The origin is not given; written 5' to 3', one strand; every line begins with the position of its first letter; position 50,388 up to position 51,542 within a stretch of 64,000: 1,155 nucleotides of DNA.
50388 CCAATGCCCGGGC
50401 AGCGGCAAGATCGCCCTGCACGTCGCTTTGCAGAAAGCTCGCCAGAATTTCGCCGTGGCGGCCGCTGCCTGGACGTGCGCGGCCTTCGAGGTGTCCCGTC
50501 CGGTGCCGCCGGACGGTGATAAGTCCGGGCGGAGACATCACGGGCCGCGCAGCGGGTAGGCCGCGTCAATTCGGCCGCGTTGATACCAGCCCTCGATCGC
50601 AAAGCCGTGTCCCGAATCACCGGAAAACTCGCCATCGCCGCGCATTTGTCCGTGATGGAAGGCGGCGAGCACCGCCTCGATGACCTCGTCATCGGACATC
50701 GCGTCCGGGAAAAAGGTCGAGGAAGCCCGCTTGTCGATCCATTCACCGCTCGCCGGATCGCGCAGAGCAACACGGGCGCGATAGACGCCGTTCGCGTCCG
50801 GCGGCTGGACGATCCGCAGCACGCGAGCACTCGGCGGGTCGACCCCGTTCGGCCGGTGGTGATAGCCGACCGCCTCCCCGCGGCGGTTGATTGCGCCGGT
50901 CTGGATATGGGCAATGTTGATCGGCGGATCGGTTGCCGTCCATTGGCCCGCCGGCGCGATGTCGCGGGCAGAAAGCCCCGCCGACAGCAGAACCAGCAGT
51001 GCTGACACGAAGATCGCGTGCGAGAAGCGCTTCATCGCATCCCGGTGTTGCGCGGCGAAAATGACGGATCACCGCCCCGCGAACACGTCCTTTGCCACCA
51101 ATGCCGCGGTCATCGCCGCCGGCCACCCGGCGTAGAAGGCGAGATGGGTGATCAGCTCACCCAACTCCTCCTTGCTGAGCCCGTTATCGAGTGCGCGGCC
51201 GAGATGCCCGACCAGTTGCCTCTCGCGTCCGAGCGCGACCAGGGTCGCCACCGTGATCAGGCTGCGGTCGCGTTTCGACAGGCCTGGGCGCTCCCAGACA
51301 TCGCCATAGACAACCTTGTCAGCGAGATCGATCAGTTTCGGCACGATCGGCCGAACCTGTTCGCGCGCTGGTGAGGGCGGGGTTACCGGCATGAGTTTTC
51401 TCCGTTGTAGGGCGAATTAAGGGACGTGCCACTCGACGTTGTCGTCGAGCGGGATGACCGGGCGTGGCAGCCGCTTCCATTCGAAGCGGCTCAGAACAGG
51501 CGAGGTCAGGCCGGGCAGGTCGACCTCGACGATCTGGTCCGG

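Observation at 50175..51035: Secreted stand-alone EndoU-type RNase toxin domain coupled to a small unknown ORF: a candidate toxin/immunity pair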

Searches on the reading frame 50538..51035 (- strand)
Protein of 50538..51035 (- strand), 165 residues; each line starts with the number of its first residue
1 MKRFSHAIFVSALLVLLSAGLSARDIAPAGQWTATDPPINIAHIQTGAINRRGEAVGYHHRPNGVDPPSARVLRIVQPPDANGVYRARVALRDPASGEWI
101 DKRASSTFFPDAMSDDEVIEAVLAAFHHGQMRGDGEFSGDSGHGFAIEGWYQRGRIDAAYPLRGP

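Call 3: search_protein_families(library=pfam, proteins=[window:50538-51035:-], max_evalue=1)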
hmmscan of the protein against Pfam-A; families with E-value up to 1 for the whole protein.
window:50538-51035:- (165 aa): 1 family
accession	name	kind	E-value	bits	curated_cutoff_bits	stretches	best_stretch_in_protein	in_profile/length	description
PF14436.11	EndoU_bacteria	-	1.1e-19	71.5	25.3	1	41-162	5-128/129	Bacterial EndoU nuclease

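Call 4: search_protein_families(library=ncbifam, proteins=[window:50538-51035:-], max_evalue=1)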
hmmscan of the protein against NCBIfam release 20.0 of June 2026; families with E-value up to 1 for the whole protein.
window:50538-51035:- (165 aa): 1 family
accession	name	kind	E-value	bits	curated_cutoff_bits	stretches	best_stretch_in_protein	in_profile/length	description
NF004611.0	PRK05942.1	equivalog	0.0027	16.7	628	1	109-153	44-88/394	aspartate aminotransferase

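Call 8: find_homologous_proteins(query=window:50538-51035:-)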
Query window:50538-51035:- (165 aa): 351 proteins with E <= 0.001 among 831 candidates; the best 120 are listed.
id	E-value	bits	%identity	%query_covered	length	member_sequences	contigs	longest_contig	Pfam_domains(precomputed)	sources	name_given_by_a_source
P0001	1.4e-101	356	97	100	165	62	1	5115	PF14436.12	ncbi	-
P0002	7.1e-94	330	90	100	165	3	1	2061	PF14436.12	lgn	-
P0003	4.8e-93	328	88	100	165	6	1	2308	PF14436.12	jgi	jgi:hypothetical protein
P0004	3.2e-90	319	84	100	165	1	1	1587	PF14436.12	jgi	jgi:Bacterial EndoU nuclease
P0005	1.2e-88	313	86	100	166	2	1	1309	PF14436.12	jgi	jgi:hypothetical protein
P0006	3.4e-87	309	85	100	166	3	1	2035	PF14436.12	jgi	jgi:EndoU nuclease-like protein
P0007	1.9e-86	306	85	99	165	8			PF14436.12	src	-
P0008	3.2e-86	306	82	100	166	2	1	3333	PF14436.12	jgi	jgi:Bacterial EndoU nuclease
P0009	9.8e-86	304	82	99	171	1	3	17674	PF14436.12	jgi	jgi:Bacterial EndoU nuclease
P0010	3.4e-85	302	82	100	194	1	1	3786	PF14436.12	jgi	jgi:Bacterial EndoU nuclease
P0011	2.2e-84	300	78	100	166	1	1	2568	PF14436.12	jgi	jgi:Bacterial EndoU nuclease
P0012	3.4e-84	299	79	100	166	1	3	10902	PF14436.12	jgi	jgi:Bacterial EndoU nuclease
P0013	1.1e-83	297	79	100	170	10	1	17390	PF14436.12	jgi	jgi:hypothetical protein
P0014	1.2e-83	297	81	100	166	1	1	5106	PF14436.12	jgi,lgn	jgi:hypothetical protein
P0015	1.7e-83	297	84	95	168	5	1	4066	PF14436.12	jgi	jgi:hypothetical protein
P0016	5.2e-83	295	77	100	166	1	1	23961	PF14436.12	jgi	jgi:Bacterial EndoU nuclease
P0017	5.7e-83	295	84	89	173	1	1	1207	PF14436.12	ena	-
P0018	7.2e-83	295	80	100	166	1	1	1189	PF14436.12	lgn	-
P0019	2.6e-82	293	83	86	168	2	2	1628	PF14436.12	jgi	jgi:hypothetical protein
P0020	1.3e-81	291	78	100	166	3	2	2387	PF14436.12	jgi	jgi:Bacterial EndoU nuclease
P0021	5.2e-81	289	78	100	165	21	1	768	PF14436.12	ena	-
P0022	7.0e-81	288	78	100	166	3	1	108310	PF14436.12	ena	-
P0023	8.0e-81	288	84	93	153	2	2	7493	PF14436.12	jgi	jgi:hypothetical protein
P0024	1.8e-80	287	77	100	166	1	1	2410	PF14436.12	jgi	jgi:Bacterial EndoU nuclease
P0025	1.9e-80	287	80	86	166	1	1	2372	PF14436.12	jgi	jgi:Bacterial EndoU nuclease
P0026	3.0e-80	286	85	87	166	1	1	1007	PF14436.12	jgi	jgi:Bacterial EndoU nuclease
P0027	1.3e-79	284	84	86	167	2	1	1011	PF14436.12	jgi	jgi:hypothetical protein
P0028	7.8e-79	281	75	100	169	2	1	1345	PF14436.12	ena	-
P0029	1.1e-78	281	82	90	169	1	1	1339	PF14436.12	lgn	-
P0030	1.4e-78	281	78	100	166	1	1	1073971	PF14436.12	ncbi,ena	-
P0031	3.0e-78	280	75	100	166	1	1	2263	PF14436.12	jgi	jgi:Bacterial EndoU nuclease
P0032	3.9e-78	279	75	100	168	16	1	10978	PF14436.12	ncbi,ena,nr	ncbi:MAG: EndoU domain-containing protein [Alphaproteobacteria bacterium]|nr:EndoU domain-containing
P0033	3.9e-78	279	76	100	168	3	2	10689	PF14436.12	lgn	-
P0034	1.9e-77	277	77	99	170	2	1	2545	PF14436.12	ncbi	ncbi:MAG: EndoU domain-containing protein [Stellaceae bacterium]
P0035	4.0e-77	276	78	95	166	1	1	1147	PF14436.12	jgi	jgi:hypothetical protein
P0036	4.9e-77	276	79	86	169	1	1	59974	PF14436.12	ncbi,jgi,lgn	ncbi:MAG TPA: EndoU domain-containing protein [Stellaceae bacterium]|jgi:hypothetical protein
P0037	9.7e-77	275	83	86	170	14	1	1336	PF14436.12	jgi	jgi:EndoU nuclease-like protein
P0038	1.0e-76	275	73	100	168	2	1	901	PF14436.12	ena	-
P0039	4.0e-76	273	75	100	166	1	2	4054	PF14436.12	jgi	jgi:Bacterial EndoU nuclease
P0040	5.3e-76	272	75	99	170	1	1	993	PF14436.12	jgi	jgi:hypothetical protein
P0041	1.0e-75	271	73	100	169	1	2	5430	PF14436.12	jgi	jgi:hypothetical protein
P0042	1.4e-75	271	80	88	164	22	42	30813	PF14436.12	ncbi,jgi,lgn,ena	jgi:hypothetical protein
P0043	1.8e-75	271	79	92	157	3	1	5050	PF14436.12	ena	-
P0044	3.0e-75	270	82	84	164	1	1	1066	PF14436.12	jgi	jgi:hypothetical protein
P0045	3.2e-75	270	79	90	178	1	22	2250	PF14436.12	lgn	-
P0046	7.4e-75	269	81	87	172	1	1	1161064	PF14436.12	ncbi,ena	-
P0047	1.1e-74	268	82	84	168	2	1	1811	PF14436.12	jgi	jgi:Bacterial EndoU nuclease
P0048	1.3e-74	268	73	100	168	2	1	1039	PF14436.12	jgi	jgi:Bacterial EndoU nuclease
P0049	1.4e-74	268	81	84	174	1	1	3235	PF14436.12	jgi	jgi:hypothetical protein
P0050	2.4e-74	267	79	90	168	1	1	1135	PF14436.12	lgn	-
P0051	3.9e-74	266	79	87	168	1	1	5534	PF14436.12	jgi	jgi:Bacterial EndoU nuclease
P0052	1.2e-73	265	78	89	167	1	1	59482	PF14436.12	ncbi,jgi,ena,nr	ncbi:MAG TPA: EndoU domain-containing protein [Stellaceae bacterium]|nr:EndoU domain-containing prot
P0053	1.9e-73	264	75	100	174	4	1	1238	PF14436.12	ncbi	-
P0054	8.2e-73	262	77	87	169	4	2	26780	PF14436.12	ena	-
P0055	1.3e-72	261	77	93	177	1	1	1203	PF14436.12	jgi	jgi:hypothetical protein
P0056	1.7e-72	261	82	83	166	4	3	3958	PF14436.12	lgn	-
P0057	2.0e-72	261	69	100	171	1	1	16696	PF14436.12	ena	-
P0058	2.2e-72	261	75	96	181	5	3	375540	PF14436.12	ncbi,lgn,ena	-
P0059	2.6e-72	260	75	91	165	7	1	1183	PF14436.12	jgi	jgi:hypothetical protein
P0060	3.4e-72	260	72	100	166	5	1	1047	PF14436.12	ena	-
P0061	4.1e-72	260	81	82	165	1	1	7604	PF14436.12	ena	-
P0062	4.7e-72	259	77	88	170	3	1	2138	PF14436.12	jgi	jgi:EndoU nuclease-like protein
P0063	6.0e-72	259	72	99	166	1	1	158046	PF14436.12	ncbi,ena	-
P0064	6.4e-72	259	81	82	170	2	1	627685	PF14436.12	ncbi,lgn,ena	-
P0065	1.0e-71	258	75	92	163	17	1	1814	PF14436.12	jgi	-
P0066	1.3e-71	258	81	83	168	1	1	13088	PF14436.12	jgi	jgi:Bacterial EndoU nuclease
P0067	1.3e-71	258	74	92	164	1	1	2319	PF14436.12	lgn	-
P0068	1.6e-71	258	76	87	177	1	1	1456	PF14436.12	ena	-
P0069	1.9e-71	257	79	83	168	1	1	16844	PF14436.12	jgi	jgi:hypothetical protein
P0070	2.3e-71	257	77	92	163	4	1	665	PF14436.12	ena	-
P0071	2.4e-71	257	75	96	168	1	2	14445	PF14436.12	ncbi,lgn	ncbi:MAG: EndoU domain-containing protein [Stellaceae bacterium]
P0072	2.7e-71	257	79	85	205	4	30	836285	PF14436.12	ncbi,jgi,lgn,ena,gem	jgi:hypothetical protein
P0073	3.8e-71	256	75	92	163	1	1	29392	PF14436.12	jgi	jgi:hypothetical protein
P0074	4.9e-71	256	72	96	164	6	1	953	PF14436.12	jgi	jgi:Bacterial EndoU nuclease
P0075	6.4e-71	256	80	84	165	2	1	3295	PF14436.12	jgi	jgi:hypothetical protein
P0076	7.3e-71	256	76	92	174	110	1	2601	PF14436.12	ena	-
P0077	7.8e-71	255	78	84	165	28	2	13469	PF14436.12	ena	-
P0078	9.1e-71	255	78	84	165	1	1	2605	PF14436.12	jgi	-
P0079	1.9e-70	254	74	92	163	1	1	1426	PF14436.12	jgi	jgi:Bacterial EndoU nuclease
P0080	2.1e-70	254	75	92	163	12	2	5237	PF14436.12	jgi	jgi:hypothetical protein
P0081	2.2e-70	254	70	100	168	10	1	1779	PF14436.12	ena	-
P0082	2.5e-70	254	75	87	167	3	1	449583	PF14436.12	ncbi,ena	-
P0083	3.1e-70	254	79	87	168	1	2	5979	PF14436.12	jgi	jgi:hypothetical protein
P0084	3.1e-70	253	71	97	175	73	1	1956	PF14436.12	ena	-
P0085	3.4e-70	253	83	82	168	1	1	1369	PF14436.12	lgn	-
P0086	4.7e-70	253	70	100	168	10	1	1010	PF14436.12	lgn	-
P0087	4.8e-70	253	75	92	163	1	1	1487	PF14436.12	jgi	jgi:hypothetical protein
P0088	6.1e-70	253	73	93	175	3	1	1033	PF14436.12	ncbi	-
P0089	6.1e-70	253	76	92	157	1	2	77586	PF14436.12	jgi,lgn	jgi:hypothetical protein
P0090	6.6e-70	252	73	92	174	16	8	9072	PF14436.12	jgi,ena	-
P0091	6.6e-70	252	74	87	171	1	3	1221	PF14436.12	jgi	jgi:hypothetical protein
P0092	7.0e-70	252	74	92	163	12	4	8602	PF14436.12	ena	-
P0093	7.6e-70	252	74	92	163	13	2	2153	PF14436.12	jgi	jgi:Bacterial EndoU nuclease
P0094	1.1e-69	252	74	87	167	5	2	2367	PF14436.12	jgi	jgi:hypothetical protein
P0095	1.1e-69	252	73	93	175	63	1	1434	PF14436.12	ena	-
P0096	1.6e-69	251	75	87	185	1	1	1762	PF14436.12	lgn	-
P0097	2.1e-69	251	74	92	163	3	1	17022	PF14436.12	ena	-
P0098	3.1e-69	250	74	92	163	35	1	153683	PF14436.12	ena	-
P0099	3.1e-69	250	77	82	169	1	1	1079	PF14436.12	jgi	jgi:Bacterial EndoU nuclease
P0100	3.6e-69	250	69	99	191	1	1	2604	PF14436.12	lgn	-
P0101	4.5e-69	250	73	84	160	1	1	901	PF14436.12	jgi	jgi:hypothetical protein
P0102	6.1e-69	249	75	83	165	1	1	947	PF14436.12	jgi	jgi:hypothetical protein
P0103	7.7e-69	249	77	83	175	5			PF14436.12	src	-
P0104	7.9e-69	249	73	93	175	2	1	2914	PF14436.12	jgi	jgi:hypothetical protein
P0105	9.2e-69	249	78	84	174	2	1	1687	PF14436.12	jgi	jgi:hypothetical protein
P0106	9.8e-69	249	76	84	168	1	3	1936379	PF14436.12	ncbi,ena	-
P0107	1.0e-68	249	74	92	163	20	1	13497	PF14436.12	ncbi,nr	ncbi:MAG TPA: EndoU domain-containing protein [Stellaceae bacterium]|nr:EndoU domain-containing prot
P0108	1.6e-68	248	74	92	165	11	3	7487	PF14436.12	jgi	-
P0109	1.6e-68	248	69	96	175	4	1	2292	PF14436.12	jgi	jgi:hypothetical protein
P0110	1.7e-68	248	72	96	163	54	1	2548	PF14436.12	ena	-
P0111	2.0e-68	248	74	92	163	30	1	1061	PF14436.12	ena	-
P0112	2.2e-68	247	69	95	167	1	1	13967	PF14436.12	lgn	-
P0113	2.4e-68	247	72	92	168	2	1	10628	PF14436.12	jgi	jgi:Bacterial EndoU nuclease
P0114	2.5e-68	247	70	95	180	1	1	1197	PF14436.12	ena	-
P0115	2.5e-68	247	74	92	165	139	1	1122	PF14436.12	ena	-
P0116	2.6e-68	247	73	92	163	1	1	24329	PF14436.12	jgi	jgi:hypothetical protein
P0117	2.6e-68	247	77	83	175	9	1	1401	PF14436.12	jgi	-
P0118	2.9e-68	247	70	100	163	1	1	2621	PF14436.12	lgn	-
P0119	3.0e-68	247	76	83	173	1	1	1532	PF14436.12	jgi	jgi:Bacterial EndoU nuclease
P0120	3.2e-68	247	74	92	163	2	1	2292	PF14436.12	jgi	jgi:hypothetical protein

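Call 10: find_related_loci(query=A1, collection=genome_contigs, flank=4000)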
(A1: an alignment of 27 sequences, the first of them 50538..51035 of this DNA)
Query A1 (165 aa) in genome_contigs; peptide patterns used: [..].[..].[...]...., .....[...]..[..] (x = any residue, [..] = any of these).
129 stretches matched a pattern; 42 encode a relative of the query (tblastn E <= 1e-3); 42 distinct loci.
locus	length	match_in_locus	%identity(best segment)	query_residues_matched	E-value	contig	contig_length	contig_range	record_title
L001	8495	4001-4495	96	1-165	1e-104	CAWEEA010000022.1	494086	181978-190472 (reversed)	MAG: uncultured Alphaproteobacteria bacterium isolate MFD03399.bin.2.97 genome assembly, contig: contig_9519, whole geno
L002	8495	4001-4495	92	1-165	8e-101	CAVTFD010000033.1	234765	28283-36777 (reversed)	MAG: uncultured Alphaproteobacteria bacterium isolate MFD09286.bin.1.141 genome assembly, contig: contig_47293, whole ge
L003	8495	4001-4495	91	1-165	3e-99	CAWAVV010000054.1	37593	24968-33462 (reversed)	MAG: uncultured Alphaproteobacteria bacterium isolate MFD01138.bin.2.43 genome assembly, contig: contig_66934, whole gen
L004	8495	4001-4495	90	1-165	6e-99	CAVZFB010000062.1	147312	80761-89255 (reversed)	MAG: uncultured Alphaproteobacteria bacterium isolate MFD05841.bin.2.6 genome assembly, contig: contig_86307, whole geno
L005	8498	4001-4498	81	1-165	4e-87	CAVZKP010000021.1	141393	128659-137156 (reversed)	MAG: uncultured Alphaproteobacteria bacterium isolate MFD04428.bin.1.181 genome assembly, contig: contig_28451, whole ge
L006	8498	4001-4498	80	1-165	4e-85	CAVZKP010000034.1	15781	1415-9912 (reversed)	MAG: uncultured Alphaproteobacteria bacterium isolate MFD04428.bin.1.181 genome assembly, contig: contig_6248, whole gen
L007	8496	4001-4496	87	1-165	4e-84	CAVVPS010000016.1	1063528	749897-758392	MAG: uncultured Alphaproteobacteria bacterium isolate MFD02579.bin.1.15 genome assembly, contig: contig_6396, whole geno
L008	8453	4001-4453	84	17-165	3e-82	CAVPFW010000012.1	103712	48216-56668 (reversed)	MAG: uncultured Alphaproteobacteria bacterium isolate MFD10064.bin.1.22 genome assembly, contig: contig_41136, whole gen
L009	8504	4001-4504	78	1-165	2e-81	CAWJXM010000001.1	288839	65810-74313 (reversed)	MAG: uncultured Alphaproteobacteria bacterium isolate MFD01248.bin.1.36 genome assembly, contig: contig_10233, whole gen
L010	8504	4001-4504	74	1-165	1e-80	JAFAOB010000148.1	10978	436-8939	MAG: Alphaproteobacteria bacterium isolate CP_BM_ER_1 BM_ER_k147_6685039, whole genome shotgun sequence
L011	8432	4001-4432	82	22-165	4e-79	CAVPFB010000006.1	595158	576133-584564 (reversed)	MAG: uncultured Alphaproteobacteria bacterium isolate MFD10071.bin.2.44 genome assembly, contig: contig_44917, whole gen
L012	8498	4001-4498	78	1-165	1e-77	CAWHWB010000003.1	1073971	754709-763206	MAG: uncultured Alphaproteobacteria bacterium isolate MFD03044.bin.1.49 genome assembly, contig: contig_26300, whole gen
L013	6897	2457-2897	80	21-165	2e-76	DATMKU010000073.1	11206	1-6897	MAG TPA_asm: Stellaceae bacterium isolate SMAG_U12779 k141_3994783, whole genome shotgun sequence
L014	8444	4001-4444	81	22-165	1e-76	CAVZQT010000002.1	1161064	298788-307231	MAG: uncultured Alphaproteobacteria bacterium isolate MFD05705.bin.1.25 genome assembly, contig: contig_16073, whole gen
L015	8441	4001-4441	80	19-165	1e-76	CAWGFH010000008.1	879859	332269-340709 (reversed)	MAG: uncultured Alphaproteobacteria bacterium isolate MFD05705.bin.2.121 genome assembly, contig: contig_33963, whole ge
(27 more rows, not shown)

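Call 20: search_solved_structures(query=A1, max_evalue=1, show_alignments=3)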
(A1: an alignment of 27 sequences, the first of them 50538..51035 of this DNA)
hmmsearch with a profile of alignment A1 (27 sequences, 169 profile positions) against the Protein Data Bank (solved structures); distinct sequences matched with E-value up to 1: 1.
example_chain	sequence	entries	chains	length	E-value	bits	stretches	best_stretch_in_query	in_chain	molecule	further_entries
3qlb_A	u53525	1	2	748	0.21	14.6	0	60-91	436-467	Enantio-pyochelin receptor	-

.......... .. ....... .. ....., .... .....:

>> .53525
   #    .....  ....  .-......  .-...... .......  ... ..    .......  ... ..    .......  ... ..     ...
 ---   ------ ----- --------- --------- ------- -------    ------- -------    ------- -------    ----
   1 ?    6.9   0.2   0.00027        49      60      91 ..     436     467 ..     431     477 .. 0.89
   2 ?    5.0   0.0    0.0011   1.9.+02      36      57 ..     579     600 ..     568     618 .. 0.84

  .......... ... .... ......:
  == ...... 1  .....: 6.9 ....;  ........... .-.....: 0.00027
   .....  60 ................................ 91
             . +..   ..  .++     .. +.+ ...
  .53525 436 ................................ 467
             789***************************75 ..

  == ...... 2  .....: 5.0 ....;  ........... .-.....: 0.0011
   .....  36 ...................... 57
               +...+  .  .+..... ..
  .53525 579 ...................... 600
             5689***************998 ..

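Call 34: predict_structure(alignment_id=A1)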
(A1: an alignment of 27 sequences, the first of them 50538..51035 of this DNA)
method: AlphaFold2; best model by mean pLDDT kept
length: 165 residues; sequences in the alignment: 27
mean_pLDDT: 62.3   pTM: 0.55
mean pLDDT of the five models: 62.3, 52.9, 51.3, 45.0, 44.8
residues with pLDDT >= 90: 0; 70-90: 83; 50-70: 30; < 50: 52
segments of 3 or more residues with pLDDT < 50: 17-64
pLDDT, mean of each block of 10 residues (from residue 1): 51 49 38 33 33 38 54 73 75 79 72 73 84 82 85 73 68
secondary structure, 60 per line:
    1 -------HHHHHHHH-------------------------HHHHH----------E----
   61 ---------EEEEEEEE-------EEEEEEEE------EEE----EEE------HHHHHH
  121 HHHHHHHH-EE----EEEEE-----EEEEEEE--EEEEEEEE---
elements in order: H8-15 H41-45 E70-77 E85-92 E99-101 E106-108 H115-128 E136-140 E146-152 E155-162

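Call 38: fold_search(model_id=the predicted structure, library=pdb)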
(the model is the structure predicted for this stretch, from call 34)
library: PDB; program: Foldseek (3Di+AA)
matches with E <= 10: 1059; with E <= 0.001: 0
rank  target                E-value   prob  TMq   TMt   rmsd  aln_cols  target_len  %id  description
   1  9rsc_7                1.2e-01  0.06  0.14  0.08  22.6       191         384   11  Ternary complex of an improved charged molecular glue degrader ZZ2-SO2H, BRD4(BD1) neosubstrate, and the CTLH E3 ligas (released 2026-04-08)
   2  6vww_A                1.9e-01  0.72  0.30  0.16   4.2        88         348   11  Crystal Structure of NSP15 Endoribonuclease from SARS CoV-2. (released 2020-03-04)
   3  1yby_B                1.9e-01  0.09  0.16  0.15  15.2       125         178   13  Conserved hypothetical protein Cth-95 from Clostridium thermocellum (released 2005-02-01)
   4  8jiv_CA               2.2e-01  0.06  0.16  0.12  15.4       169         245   12  Atomic structure of wheat ribosome reveals unique features of the plant ribosomes (released 2024-03-27)
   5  6rcc                  2.4e-01  0.60  0.21  0.31   6.6        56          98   21  Domain C P140 Mycoplasma genitalium (released 2020-11-04)
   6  5j3b_B                2.4e-01  0.12  0.18  0.17  15.9       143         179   10  Structure of translation elongation factor P from Acinetobacter baumannii (released 2016-05-04)
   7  6rcd_G                2.6e-01  0.63  0.21  0.32   5.3        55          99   20  Octamer C-Domain P140 Mycoplasma genitalium. (released 2020-11-04)
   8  8d34_A                2.6e-01  0.60  0.30  0.15   4.3        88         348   11  Crystal Structure of SARS CoV-2 NSP15 Endroribonuclease H250A (released 2023-06-14)
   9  6rcd_A                2.6e-01  0.57  0.21  0.31   6.8        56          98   21  Octamer C-Domain P140 Mycoplasma genitalium. (released 2020-11-04)
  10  5tpj                  2.8e-01  0.13  0.13  0.17   8.7        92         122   14  Crystal structure of a de novo designed protein with curved beta-sheet (released 2017-01-25)
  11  6rcd_D                2.9e-01  0.54  0.21  0.31   6.5        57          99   21  Octamer C-Domain P140 Mycoplasma genitalium. (released 2020-11-04)
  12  6rcd_C                3.1e-01  0.54  0.21  0.31   6.7        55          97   22  Octamer C-Domain P140 Mycoplasma genitalium. (released 2020-11-04)
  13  5j3b_A                3.1e-01  0.10  0.16  0.15  15.2       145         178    9  Structure of translation elongation factor P from Acinetobacter baumannii (released 2016-05-04)
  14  6rcd_B                3.6e-01  0.57  0.18  0.28   5.0        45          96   20  Octamer C-Domain P140 Mycoplasma genitalium. (released 2020-11-04)
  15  2l8o_MODEL_1_A        3.6e-01  0.11  0.15  0.17  11.2        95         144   12  Solution structure of Chr148 from Cytophaga hutchinsonii, Northeast Structural Genomics Consortium Target Chr1 (released 2011-03-02)
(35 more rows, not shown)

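Call 84: search_protein_families(library=pfam, proteins=[L001:4907-5614:+], max_evalue=0.1)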
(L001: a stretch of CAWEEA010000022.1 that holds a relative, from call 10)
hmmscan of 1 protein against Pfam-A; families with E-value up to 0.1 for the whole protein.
L001:4907-5614:+ (236 aa): 1 family
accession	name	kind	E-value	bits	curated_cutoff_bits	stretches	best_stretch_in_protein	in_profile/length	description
PF00293.34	NUDIX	-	2.9e-07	31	21.1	1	22-185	2-116/134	NUDIX domain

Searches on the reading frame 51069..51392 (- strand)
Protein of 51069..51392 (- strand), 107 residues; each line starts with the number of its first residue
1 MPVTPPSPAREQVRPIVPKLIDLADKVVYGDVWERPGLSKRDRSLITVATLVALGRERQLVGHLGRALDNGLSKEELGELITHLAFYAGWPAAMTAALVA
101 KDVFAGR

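Call 82: search_protein_families(library=pfam, proteins=[window:51069-51392:-], max_evalue=0.001)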
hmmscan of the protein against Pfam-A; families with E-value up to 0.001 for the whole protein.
window:51069-51392:- (107 aa): 1 family
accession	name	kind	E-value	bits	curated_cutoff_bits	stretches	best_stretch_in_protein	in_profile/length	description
PF02627.25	CMD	-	2.4e-22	79.1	23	1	25-102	8-84/84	Carboxymuconolactone decarboxylase family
